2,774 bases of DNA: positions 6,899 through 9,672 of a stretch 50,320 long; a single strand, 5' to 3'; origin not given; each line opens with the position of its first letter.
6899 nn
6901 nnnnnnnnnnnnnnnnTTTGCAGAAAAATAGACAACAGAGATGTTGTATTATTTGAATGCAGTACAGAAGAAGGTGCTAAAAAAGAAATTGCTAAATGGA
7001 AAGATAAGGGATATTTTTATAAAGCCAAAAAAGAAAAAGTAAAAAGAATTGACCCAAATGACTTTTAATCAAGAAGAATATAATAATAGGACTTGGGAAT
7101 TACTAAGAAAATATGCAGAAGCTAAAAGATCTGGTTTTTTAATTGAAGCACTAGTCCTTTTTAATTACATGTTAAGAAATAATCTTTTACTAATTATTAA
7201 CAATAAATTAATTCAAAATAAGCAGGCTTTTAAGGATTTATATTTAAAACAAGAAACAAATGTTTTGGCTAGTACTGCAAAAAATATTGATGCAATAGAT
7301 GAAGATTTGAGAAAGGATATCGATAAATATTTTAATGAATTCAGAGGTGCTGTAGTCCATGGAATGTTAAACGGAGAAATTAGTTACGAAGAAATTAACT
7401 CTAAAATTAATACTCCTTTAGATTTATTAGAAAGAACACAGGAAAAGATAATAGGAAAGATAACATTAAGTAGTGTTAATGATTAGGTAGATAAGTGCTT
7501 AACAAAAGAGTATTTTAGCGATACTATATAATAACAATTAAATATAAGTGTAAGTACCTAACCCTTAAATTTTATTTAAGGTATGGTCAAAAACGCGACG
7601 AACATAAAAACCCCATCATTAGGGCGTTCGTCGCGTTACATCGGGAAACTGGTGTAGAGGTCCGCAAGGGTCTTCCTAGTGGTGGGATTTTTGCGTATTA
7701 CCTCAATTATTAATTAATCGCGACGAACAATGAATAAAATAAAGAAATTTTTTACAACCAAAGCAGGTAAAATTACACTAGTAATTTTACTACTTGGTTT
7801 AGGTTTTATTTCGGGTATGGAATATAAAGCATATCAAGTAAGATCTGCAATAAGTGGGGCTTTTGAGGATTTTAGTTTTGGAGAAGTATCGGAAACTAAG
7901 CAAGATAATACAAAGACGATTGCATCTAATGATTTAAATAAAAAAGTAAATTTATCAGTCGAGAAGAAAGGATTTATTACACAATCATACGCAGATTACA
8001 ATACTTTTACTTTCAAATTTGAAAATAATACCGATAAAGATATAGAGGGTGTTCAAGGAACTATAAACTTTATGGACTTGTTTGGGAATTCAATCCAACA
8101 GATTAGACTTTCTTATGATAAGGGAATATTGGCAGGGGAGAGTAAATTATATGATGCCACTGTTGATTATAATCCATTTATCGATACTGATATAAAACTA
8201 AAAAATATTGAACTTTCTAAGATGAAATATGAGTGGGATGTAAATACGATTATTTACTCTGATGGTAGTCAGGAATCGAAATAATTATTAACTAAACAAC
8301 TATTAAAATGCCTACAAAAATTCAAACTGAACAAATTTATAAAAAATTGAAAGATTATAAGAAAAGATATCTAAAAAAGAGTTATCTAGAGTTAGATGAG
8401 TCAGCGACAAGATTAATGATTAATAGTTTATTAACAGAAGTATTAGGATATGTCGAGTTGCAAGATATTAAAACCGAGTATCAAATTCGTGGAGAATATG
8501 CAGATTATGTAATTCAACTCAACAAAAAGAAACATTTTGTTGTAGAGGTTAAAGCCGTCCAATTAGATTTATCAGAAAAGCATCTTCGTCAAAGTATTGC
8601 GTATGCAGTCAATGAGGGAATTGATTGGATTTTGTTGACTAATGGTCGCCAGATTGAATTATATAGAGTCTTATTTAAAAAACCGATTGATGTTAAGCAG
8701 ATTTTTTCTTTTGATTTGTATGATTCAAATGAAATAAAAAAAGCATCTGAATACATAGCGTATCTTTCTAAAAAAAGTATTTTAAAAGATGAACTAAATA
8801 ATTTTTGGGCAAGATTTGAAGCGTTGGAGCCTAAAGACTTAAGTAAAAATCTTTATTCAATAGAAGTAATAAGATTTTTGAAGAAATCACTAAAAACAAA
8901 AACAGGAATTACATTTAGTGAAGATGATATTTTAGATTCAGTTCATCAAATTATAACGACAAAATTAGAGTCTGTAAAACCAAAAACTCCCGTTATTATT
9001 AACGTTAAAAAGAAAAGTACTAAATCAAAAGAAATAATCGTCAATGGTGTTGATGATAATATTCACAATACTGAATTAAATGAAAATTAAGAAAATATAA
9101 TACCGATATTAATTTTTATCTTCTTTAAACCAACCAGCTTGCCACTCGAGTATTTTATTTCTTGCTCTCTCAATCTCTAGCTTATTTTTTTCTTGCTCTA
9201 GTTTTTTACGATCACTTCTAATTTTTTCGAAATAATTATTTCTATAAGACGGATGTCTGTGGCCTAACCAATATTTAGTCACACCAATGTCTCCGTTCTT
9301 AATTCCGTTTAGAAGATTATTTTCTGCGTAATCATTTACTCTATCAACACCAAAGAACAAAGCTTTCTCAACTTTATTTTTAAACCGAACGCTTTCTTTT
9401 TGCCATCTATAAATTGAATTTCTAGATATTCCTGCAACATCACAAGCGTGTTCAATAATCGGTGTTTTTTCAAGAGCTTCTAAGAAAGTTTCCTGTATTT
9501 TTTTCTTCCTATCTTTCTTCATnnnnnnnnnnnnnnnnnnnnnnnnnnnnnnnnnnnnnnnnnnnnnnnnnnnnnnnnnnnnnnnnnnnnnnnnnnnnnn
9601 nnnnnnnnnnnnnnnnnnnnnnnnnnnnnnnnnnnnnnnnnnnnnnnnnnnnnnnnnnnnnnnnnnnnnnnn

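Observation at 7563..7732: Structured leader RNA with a three-way alternative pairing that covers the start-codon region (copy 1)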

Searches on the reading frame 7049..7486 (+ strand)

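Call 39: search_protein_families(library=pfam, proteins=[window:7049-7486:+], max_evalue=0.01)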
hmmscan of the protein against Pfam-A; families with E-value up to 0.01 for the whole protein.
window:7049-7486:+ (145 aa): 1 family
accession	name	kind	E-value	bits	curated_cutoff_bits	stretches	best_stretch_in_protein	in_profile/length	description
PF13618.11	Gluconate_2-dh3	-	0.0094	16.7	23.4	0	56-116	62-131/135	Gluconate 2-dehydrogenase subunit 3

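Call 71: search_protein_families(library=phrogs, proteins=[window:7049-7486:+], max_evalue=0.001)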
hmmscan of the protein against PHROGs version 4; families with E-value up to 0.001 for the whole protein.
window:7049-7486:+ (145 aa): 0 families

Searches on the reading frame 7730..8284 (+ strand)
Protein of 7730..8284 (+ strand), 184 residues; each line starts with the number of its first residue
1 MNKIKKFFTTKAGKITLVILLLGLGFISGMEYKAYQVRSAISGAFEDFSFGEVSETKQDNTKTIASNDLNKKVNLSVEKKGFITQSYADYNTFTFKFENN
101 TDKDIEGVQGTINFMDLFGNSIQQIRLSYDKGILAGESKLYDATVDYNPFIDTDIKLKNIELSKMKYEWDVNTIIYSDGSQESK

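Call 39: search_protein_families(library=pfam, proteins=[window:7730-8284:+], max_evalue=0.01)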
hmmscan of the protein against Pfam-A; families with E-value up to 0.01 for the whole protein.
window:7730-8284:+ (184 aa): 0 families

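Call 71: search_protein_families(library=phrogs, proteins=[window:7730-8284:+], max_evalue=0.001)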
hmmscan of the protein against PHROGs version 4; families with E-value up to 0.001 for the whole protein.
window:7730-8284:+ (184 aa): 0 families

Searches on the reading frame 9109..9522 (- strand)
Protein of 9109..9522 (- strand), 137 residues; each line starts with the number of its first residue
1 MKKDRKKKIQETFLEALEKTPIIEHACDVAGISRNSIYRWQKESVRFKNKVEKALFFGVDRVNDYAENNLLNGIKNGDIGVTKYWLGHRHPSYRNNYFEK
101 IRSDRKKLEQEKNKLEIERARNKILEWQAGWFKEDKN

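Call 39: search_protein_families(library=pfam, proteins=[window:9109-9522:-], max_evalue=0.01)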
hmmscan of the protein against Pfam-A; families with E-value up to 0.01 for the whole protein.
window:9109-9522:- (137 aa): 0 families

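Call 70: search_protein_families(library=pfam, proteins=[window:9109-9522:-], max_evalue=0.01)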
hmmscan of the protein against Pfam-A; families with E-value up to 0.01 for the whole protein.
window:9109-9522:- (137 aa): 0 families

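Call 71: search_protein_families(library=phrogs, proteins=[window:9109-9522:-], max_evalue=0.001)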
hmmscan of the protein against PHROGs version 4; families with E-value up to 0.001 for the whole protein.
window:9109-9522:- (137 aa): 3 families
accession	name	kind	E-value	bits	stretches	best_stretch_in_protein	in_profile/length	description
phrog_4044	-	head and packaging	1.4e-08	35.5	1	6-61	25-80/180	terminase small subunit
phrog_4102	-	head and packaging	6.9e-08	33.9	1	6-92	16-108/166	terminase small subunit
phrog_309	-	head and packaging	0.00026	22.1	1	24-118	160-275/319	terminase small subunit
